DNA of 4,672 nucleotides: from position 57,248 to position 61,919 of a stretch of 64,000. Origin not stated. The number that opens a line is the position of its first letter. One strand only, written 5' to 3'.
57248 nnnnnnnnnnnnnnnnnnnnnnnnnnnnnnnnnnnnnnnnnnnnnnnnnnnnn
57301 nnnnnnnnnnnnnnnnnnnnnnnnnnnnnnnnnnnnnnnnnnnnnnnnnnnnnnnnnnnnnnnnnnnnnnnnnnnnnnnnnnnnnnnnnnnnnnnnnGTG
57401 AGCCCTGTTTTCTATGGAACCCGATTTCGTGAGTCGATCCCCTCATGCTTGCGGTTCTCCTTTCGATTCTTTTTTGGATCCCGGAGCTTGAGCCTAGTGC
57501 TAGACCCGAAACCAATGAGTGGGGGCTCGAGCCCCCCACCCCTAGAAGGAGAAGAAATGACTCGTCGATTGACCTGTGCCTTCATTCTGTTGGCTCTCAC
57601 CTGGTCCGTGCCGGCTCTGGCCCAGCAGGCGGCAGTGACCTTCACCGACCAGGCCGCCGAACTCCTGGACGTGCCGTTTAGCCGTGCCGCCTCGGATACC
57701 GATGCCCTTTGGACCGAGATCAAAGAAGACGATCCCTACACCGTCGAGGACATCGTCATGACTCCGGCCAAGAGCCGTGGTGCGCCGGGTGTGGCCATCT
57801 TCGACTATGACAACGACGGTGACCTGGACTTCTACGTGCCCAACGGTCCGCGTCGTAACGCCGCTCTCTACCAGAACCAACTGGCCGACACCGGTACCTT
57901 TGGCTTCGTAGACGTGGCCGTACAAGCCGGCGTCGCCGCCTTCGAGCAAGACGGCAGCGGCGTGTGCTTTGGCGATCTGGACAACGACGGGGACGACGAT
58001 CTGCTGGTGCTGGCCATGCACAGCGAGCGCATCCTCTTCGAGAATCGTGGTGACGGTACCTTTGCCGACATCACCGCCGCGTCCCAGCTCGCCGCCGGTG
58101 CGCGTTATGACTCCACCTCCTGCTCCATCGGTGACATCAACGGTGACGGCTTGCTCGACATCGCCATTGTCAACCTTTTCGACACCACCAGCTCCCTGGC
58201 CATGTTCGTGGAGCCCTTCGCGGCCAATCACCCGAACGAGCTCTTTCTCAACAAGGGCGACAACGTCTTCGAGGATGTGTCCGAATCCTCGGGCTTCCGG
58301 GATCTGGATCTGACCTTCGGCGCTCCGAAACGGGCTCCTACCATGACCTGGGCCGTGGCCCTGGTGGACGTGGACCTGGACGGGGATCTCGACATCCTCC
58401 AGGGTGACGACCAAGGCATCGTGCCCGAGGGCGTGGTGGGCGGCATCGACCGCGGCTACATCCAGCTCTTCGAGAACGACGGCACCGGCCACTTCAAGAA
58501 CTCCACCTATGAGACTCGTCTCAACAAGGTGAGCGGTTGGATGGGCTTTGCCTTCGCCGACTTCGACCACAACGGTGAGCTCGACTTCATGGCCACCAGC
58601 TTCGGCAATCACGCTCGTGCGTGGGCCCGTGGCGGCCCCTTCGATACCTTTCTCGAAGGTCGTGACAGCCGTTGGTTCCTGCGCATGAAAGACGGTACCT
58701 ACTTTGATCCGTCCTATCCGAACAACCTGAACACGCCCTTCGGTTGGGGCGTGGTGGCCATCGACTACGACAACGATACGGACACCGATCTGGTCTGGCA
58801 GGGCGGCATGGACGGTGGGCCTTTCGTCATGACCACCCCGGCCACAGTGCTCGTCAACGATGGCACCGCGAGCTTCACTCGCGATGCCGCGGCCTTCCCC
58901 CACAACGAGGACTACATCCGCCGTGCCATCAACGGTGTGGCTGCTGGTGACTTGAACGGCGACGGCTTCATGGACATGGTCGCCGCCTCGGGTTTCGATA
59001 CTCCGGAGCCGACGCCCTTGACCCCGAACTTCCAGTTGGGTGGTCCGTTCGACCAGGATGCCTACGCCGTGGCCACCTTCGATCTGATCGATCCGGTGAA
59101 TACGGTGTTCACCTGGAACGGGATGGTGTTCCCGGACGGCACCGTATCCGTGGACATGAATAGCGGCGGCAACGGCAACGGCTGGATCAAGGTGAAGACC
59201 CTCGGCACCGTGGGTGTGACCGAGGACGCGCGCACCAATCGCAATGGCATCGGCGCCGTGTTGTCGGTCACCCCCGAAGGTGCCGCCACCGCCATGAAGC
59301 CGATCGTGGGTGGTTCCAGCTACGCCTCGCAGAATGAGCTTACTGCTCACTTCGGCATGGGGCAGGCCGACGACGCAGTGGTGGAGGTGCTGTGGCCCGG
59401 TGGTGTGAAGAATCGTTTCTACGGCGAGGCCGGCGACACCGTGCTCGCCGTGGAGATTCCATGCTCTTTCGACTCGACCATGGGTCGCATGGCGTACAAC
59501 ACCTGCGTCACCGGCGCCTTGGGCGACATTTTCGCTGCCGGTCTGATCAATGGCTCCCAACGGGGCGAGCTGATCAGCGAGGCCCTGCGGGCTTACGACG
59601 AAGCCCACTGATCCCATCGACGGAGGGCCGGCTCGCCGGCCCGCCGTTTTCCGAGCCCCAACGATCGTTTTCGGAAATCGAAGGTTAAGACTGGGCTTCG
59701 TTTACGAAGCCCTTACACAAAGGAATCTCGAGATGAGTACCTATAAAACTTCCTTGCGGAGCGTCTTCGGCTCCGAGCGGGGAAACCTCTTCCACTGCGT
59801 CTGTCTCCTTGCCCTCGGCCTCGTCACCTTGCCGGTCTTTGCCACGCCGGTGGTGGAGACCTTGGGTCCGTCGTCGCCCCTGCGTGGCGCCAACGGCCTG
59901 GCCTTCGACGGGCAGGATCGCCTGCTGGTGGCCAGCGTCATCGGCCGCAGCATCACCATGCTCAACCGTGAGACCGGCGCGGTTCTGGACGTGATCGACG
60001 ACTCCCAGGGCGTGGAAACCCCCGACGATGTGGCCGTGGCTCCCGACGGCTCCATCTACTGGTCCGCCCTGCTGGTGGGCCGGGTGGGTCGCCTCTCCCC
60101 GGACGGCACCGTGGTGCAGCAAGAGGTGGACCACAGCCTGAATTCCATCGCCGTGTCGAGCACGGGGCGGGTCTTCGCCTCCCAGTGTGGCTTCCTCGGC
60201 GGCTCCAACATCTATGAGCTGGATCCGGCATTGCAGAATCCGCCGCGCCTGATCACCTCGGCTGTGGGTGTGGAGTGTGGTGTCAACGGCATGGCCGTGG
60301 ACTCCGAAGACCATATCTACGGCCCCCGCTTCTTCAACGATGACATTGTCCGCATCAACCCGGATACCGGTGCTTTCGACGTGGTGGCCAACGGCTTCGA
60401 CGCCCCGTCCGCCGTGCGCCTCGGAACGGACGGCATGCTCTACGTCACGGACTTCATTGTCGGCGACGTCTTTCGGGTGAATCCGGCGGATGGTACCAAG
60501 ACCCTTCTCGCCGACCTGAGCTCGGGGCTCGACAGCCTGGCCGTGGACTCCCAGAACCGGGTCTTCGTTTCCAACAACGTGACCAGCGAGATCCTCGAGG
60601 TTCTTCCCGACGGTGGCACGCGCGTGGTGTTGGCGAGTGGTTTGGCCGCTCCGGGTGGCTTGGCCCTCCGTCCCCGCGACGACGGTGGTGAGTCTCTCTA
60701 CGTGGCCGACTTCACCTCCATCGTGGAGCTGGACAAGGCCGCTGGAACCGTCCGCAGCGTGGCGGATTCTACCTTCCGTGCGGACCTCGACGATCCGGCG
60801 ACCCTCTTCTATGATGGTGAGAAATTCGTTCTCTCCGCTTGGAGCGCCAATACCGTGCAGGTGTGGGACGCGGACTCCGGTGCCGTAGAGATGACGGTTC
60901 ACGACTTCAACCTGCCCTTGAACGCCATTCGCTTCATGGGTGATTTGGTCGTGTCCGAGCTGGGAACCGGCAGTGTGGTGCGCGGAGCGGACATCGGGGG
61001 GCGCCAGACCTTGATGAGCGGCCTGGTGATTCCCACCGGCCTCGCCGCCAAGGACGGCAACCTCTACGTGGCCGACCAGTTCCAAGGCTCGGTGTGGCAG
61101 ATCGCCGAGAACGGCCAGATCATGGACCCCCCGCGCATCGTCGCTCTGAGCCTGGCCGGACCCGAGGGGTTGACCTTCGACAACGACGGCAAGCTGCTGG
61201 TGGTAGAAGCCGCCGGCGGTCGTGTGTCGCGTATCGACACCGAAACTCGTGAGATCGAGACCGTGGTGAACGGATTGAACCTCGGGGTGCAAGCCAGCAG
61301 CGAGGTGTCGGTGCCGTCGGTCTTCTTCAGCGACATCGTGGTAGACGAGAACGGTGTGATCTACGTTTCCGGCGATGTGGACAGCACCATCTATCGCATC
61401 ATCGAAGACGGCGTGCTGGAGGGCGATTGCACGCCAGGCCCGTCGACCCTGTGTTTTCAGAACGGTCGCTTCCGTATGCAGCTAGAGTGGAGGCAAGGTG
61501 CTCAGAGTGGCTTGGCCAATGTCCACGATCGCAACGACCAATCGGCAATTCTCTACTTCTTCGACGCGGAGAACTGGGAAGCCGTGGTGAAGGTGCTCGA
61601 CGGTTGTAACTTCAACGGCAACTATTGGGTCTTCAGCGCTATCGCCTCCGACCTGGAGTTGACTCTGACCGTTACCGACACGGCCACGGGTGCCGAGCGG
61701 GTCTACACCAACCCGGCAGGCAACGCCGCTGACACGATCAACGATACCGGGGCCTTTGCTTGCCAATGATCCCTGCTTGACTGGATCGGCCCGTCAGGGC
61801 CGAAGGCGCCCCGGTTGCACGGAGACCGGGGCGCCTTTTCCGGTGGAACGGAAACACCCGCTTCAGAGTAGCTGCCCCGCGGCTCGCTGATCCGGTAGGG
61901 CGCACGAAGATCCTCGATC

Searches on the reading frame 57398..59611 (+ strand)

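Call 6: search_protein_families(library=pfam, proteins=[window:57398-59611:+], max_evalue=0.001)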
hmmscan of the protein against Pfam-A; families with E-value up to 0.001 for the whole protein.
window:57398-59611:+ (737 aa): 3 families
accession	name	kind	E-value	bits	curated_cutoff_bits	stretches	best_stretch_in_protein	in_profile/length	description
PF13517.12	FG-GAP_3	-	2.4e-37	127.8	26.9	5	193-256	1-60/61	FG-GAP-like repeat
PF01839.29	FG-GAP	-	4e-15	55.8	22.1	1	513-534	4-25/37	FG-GAP repeat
PF07593.17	UnbV_ASPIC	-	1.7e-11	44.2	23.4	1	617-681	1-65/68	ASPIC and UnbV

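Call 7: search_protein_families(library=ncbifam, proteins=[window:57398-59611:+], max_evalue=0.001)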
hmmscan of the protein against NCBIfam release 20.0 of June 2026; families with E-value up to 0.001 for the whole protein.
window:57398-59611:+ (737 aa): 0 families

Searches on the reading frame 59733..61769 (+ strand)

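Call 6: search_protein_families(library=pfam, proteins=[window:59733-61769:+], max_evalue=0.001)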
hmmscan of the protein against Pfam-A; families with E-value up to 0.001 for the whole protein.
window:59733-61769:+ (678 aa): 6 families
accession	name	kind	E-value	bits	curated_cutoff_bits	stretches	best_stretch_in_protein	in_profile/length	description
PF08450.18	SGL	-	1.1e-14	55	26.3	1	52-239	41-243/246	SMP-30/Gluconolactonase/LRE-like region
PF24684.1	Vgb_lyase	-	4.3e-12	45.9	50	1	438-508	146-214/290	Virginiamycin B lyase family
PF01436.27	NHL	-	8.5e-10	38.6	20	0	433-448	3-19/28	NHL repeat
PF21959.2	DUF6923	-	2.8e-08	34.3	27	0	438-556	43-157/234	Repeat of unknown function (DUF6923)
PF20067.5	SSL_N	-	1.1e-05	25.6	18.9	0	87-119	14-44/46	Strictosidine synthase-like, N-terminal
PF22701.2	Mala_s_1-like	-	5.3e-05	23.5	27.5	0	439-513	96-168/195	Mal s 1 allergenic protein-like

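Call 7: search_protein_families(library=ncbifam, proteins=[window:59733-61769:+], max_evalue=0.001)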
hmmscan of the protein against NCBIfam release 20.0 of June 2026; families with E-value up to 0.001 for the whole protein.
window:59733-61769:+ (678 aa): 6 families
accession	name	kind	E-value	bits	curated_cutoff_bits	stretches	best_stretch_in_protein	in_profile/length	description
NF033206.1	ScyE_fam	subfamily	2.5e-27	96.3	80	5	205-284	236-322/333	ScyD/ScyE family protein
TIGR03606.1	non_repeat_PQQ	subfamily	5.3e-07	28.8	434.55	0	216-263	23-70/454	glucose/sorbosone family PQQ-dependent dehydrogenase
TIGR02604.1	Piru_Ver_Nterm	subfamily_domain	1.7e-05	24.4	122.2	0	130-252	120-213/367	PVC-type heme-binding CxxCH protein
NF000096.1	stregra_B_VgbB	exception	7.2e-05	22.1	600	0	440-509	150-217/295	streptogramin B lyase Vgb(B)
NF035926.1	scyF_NHL_VPEP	equivalog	9.1e-05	21.8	350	0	421-462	188-231/376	scytonemin biosynthesis PEP-CTERM protein ScyF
NF000022.1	stregra_B_VgbA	exception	0.00067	18.9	600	0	440-503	150-211/299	streptogramin B lyase Vgb(A)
